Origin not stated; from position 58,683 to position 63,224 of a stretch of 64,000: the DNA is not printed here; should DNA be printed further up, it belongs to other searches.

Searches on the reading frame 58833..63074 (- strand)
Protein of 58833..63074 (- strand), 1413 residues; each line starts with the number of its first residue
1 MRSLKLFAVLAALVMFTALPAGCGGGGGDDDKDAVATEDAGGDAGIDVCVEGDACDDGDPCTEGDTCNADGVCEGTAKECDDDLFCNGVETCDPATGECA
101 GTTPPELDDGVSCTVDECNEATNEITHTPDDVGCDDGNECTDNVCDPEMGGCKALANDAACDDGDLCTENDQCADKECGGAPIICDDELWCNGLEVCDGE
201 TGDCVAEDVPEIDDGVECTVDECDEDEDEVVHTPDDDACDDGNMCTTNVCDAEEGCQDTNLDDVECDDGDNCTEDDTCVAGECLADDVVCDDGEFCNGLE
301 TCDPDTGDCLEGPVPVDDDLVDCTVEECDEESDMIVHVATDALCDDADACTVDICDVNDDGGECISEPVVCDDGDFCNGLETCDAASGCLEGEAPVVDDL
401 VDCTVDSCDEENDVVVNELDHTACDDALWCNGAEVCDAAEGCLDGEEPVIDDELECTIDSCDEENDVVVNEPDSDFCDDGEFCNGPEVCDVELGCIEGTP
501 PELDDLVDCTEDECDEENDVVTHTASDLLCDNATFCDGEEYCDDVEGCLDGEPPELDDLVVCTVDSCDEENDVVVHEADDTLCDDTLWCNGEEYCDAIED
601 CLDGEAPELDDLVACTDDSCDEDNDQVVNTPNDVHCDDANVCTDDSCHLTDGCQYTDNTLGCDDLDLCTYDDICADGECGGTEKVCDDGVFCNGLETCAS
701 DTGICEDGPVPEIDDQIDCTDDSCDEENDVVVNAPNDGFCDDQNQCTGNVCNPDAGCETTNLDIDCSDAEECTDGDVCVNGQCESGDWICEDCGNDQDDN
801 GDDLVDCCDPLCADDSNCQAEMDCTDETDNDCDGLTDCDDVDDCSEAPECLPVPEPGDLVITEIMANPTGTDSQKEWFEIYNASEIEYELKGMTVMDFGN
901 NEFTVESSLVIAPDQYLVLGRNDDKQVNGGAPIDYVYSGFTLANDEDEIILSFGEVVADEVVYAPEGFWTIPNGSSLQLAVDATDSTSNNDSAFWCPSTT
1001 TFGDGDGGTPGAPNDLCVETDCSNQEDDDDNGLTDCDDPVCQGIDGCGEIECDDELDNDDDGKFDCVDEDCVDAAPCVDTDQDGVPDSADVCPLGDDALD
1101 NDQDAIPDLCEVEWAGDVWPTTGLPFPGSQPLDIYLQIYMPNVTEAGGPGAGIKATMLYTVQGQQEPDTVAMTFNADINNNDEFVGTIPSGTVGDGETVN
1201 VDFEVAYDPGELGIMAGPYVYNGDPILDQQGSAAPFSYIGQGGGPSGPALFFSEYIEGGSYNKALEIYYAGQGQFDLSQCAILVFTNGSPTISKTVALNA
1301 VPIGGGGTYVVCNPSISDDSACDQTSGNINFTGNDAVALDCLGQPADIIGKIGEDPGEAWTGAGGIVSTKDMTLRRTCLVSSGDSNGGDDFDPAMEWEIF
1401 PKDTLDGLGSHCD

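Call 54: search_protein_families(library=pfam, proteins=[window:58833-63074:-], max_evalue=0.001)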
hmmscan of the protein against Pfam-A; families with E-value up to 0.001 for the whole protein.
window:58833-63074:- (1413 aa): 1 family
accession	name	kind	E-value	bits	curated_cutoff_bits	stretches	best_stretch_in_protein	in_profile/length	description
PF00932.25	LTD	-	1.1e-19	71.2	34.3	1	854-963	3-107/109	Lamin Tail Domain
